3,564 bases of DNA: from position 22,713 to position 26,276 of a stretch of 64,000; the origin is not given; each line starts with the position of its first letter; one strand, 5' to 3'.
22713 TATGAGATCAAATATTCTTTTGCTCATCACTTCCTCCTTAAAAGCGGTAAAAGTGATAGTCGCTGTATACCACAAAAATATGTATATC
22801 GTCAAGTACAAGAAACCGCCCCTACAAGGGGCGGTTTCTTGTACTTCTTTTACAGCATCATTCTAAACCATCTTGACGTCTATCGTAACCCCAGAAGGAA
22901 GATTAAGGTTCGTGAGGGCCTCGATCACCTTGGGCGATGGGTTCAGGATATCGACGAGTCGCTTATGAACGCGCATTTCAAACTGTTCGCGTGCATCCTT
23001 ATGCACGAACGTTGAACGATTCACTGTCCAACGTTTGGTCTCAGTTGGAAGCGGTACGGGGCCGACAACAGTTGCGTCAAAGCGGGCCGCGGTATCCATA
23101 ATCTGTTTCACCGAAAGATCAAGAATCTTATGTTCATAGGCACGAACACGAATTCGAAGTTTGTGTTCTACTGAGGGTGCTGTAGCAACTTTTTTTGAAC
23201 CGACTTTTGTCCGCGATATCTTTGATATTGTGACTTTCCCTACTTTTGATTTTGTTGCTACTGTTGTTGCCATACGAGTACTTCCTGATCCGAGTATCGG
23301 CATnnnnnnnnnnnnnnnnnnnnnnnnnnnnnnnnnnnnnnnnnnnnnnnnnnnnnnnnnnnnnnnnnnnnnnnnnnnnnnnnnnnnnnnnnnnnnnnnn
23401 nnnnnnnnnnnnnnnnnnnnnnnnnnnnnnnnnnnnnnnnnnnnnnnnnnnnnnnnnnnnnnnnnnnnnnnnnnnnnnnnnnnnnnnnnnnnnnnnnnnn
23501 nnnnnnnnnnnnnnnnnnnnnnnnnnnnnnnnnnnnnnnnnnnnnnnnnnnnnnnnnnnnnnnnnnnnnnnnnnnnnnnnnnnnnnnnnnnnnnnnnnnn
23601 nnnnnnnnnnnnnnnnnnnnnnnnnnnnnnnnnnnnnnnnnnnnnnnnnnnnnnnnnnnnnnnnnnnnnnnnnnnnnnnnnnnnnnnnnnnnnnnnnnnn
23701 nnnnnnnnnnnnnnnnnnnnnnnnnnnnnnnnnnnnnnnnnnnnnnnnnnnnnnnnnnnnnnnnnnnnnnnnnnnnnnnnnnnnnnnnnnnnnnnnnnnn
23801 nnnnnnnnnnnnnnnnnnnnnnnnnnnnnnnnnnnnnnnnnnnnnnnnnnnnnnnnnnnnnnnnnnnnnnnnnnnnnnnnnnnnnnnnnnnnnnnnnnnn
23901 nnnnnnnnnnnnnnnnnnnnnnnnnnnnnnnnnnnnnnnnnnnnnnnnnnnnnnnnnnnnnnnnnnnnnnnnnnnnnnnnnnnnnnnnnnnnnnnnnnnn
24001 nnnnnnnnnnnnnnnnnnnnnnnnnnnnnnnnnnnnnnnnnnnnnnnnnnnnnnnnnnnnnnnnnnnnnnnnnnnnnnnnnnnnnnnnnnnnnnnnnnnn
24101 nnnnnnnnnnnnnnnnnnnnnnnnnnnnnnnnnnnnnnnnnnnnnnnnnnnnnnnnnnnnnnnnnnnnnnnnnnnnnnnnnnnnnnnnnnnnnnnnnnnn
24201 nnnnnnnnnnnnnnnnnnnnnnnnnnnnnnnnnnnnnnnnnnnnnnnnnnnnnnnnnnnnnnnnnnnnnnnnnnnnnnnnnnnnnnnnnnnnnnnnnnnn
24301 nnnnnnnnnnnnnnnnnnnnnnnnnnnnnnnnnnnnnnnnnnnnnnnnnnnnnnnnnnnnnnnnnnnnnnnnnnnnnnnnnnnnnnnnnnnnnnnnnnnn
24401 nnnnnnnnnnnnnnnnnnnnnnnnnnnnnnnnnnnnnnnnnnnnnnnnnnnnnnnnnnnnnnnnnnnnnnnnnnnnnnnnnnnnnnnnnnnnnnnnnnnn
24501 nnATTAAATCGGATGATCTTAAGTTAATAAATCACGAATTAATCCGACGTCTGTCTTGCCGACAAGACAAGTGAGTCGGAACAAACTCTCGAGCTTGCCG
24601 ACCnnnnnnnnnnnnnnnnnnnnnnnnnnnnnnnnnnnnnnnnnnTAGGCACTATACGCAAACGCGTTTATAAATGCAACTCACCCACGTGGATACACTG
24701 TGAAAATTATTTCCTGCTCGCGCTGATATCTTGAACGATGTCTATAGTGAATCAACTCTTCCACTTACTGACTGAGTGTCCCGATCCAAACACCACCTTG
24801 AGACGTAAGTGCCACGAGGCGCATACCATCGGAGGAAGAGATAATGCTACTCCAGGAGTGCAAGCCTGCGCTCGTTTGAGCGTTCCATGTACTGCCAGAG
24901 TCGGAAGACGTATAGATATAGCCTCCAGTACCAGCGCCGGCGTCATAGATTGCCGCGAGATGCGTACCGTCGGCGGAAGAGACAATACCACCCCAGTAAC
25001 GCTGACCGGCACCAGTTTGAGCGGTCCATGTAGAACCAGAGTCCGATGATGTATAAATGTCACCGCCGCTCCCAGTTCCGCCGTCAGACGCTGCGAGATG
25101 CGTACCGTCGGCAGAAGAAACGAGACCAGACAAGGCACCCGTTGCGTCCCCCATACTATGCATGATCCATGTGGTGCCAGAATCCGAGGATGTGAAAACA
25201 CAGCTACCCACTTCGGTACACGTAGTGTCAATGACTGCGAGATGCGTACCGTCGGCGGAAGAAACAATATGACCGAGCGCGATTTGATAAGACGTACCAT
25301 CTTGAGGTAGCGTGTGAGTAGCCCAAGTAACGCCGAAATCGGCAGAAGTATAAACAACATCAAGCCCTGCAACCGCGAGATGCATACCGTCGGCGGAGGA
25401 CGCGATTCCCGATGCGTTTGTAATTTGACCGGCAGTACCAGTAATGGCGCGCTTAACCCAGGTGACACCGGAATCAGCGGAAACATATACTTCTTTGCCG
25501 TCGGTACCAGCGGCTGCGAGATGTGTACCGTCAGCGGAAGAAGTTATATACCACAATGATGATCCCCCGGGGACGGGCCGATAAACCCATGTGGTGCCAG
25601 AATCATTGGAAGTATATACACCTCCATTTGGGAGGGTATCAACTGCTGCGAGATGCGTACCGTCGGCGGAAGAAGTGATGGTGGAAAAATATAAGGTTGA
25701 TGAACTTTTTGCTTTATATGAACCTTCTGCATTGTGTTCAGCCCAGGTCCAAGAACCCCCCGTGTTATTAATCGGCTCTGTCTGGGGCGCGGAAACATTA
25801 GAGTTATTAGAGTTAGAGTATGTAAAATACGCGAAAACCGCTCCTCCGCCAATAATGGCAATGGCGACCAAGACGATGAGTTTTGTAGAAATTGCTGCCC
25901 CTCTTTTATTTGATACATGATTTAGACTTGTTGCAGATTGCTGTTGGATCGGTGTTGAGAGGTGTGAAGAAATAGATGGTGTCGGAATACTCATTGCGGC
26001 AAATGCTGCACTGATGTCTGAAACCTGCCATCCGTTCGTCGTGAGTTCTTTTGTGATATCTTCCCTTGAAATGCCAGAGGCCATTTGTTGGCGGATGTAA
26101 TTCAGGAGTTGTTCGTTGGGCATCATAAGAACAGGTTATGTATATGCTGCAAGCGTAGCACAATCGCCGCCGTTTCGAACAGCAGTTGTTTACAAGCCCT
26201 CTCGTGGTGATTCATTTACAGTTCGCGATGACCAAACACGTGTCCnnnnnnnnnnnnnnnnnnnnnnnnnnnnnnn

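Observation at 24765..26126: Shared about 40-aa N-terminal cytoplasmic module on two unrelated membrane proteins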

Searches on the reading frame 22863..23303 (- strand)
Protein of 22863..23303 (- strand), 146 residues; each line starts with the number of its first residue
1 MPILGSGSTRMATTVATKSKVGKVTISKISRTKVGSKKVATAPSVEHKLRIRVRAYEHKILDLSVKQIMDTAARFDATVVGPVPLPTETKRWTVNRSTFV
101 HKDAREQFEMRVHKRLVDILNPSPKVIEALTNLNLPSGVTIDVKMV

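Call 78: search_protein_families(library=pfam, proteins=[window:22863-23303:-], max_evalue=0.00001)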
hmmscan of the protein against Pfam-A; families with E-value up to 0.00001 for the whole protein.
window:22863-23303:- (146 aa): 1 family
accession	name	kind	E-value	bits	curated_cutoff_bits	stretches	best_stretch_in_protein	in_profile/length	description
PF00338.27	Ribosomal_S10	-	4e-33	114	21.2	1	50-144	1-98/98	Ribosomal protein S10p/S20e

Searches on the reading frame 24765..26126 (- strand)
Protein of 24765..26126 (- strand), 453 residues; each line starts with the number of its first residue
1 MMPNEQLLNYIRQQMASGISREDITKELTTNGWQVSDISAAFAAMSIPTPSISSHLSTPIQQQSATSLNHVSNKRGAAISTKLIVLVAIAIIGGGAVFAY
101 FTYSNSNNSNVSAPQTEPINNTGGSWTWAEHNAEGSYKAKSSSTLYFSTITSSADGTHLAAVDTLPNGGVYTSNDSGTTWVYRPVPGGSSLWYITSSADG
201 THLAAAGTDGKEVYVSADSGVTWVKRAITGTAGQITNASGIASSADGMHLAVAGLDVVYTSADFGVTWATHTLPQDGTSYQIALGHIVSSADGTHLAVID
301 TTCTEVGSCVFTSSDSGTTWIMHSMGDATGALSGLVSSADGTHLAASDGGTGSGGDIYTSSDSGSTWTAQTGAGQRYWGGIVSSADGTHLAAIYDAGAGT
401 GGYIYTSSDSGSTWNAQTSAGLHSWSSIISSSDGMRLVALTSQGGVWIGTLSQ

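Call 4: search_protein_families(library=pfam, proteins=[window:24765-26126:-], max_evalue=10)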
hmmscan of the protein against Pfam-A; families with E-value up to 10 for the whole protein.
window:24765-26126:- (453 aa): 6 families
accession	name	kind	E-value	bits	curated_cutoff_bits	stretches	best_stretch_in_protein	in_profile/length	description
PF15902.12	Sortilin-Vps10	-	3.7e-11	42.9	33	3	170-229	3-63/446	Sortilin, neurotensin receptor 3,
PF15899.11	BNR_6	-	4.8e-06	26.6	27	1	259-271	2-13/14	BNR-Asp box repeat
PF13088.12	BNR_2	-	4.8e-05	23.3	31.4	4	258-369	84-200/277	BNR repeat-like domain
PF14870.12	PSII_BNR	-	0.012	15.4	27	3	401-447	124-169/303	Photosynthesis system II assembly factor YCF48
PF07151.18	DUF1391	-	0.034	14.2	27.3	0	332-345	12-25/48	Protein of unknown function (DUF1391)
PF13859.12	BNR_3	-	0.75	9.6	27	1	284-380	125-223/308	BNR repeat-like domain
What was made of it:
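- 24768..25823 (-): Extracytoplasmic part of ORF A: BNR/Asp-box, sortilin-Vps10-like beta-propeller repeats. Pfam Sortilin-Vps10 E 3.7e-11 (42.9 bits, cut-off 33), BNR_6, BNR_2 (call 4).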

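Call 10: search_protein_families(library=ncbifam, proteins=[window:24765-26126:-], max_evalue=10)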
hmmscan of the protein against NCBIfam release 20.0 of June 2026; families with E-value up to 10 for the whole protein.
window:24765-26126:- (453 aa): 2 families
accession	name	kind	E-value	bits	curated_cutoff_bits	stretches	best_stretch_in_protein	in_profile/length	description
NF045728.1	glycosyl_F510_1955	equivalog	5.5e-14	52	175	2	166-283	70-185/246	F510_1955 family glycosylhydrolase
NF010237.0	PRK13684.1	equivalog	0.0056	15.7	326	3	401-447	151-196/334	photosynthesis system II assembly factor Ycf48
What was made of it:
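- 24768..25823 (-): NCBIfam F510_1955 weak (call 10).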

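Call 11: find_encoding_contigs(protein=window:24765-26126:-, flank=3000, max_places=4)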
Protein window:24765-26126:- (453 aa): 7 contigs read that carry it; 4 places shown.
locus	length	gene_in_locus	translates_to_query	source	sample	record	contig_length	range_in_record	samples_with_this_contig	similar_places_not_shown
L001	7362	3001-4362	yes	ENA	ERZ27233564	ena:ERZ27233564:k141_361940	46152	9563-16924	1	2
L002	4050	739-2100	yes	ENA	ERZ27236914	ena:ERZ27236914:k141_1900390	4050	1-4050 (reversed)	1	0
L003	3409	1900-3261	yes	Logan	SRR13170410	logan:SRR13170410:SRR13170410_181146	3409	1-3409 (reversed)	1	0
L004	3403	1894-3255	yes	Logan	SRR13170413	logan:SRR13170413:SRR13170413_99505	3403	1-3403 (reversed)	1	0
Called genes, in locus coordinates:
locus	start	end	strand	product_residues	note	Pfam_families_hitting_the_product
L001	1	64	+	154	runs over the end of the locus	PF00177:Ribosomal_S7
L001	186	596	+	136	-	-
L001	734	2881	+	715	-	PF00009:GTP_EFTU, PF03144:GTP_EFTU_D2, PF22042:EF-G_D2, PF14492:EFG_III, PF16658:RF3_C (weak), PF03764:EFG_IV, PF00679:EFG_C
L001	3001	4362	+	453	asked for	PF15899:BNR_6 (faint), PF15902:Sortilin-Vps10 (faint)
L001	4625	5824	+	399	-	PF00009:GTP_EFTU, PF03144:GTP_EFTU_D2, PF03143:GTP_EFTU_D3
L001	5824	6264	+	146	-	PF00338:Ribosomal_S10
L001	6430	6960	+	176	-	PF02397:Bac_transf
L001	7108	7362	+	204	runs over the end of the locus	PF00297:Ribosomal_L3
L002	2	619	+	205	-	?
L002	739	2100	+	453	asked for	PF15899:BNR_6 (faint), PF15902:Sortilin-Vps10 (faint)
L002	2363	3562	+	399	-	PF00009:GTP_EFTU, PF03144:GTP_EFTU_D2, PF03143:GTP_EFTU_D3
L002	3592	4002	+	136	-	PF00338:Ribosomal_S10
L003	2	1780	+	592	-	?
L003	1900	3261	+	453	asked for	PF15899:BNR_6 (faint), PF15902:Sortilin-Vps10 (faint)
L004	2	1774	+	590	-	?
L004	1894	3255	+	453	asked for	PF15899:BNR_6 (faint), PF15902:Sortilin-Vps10 (faint)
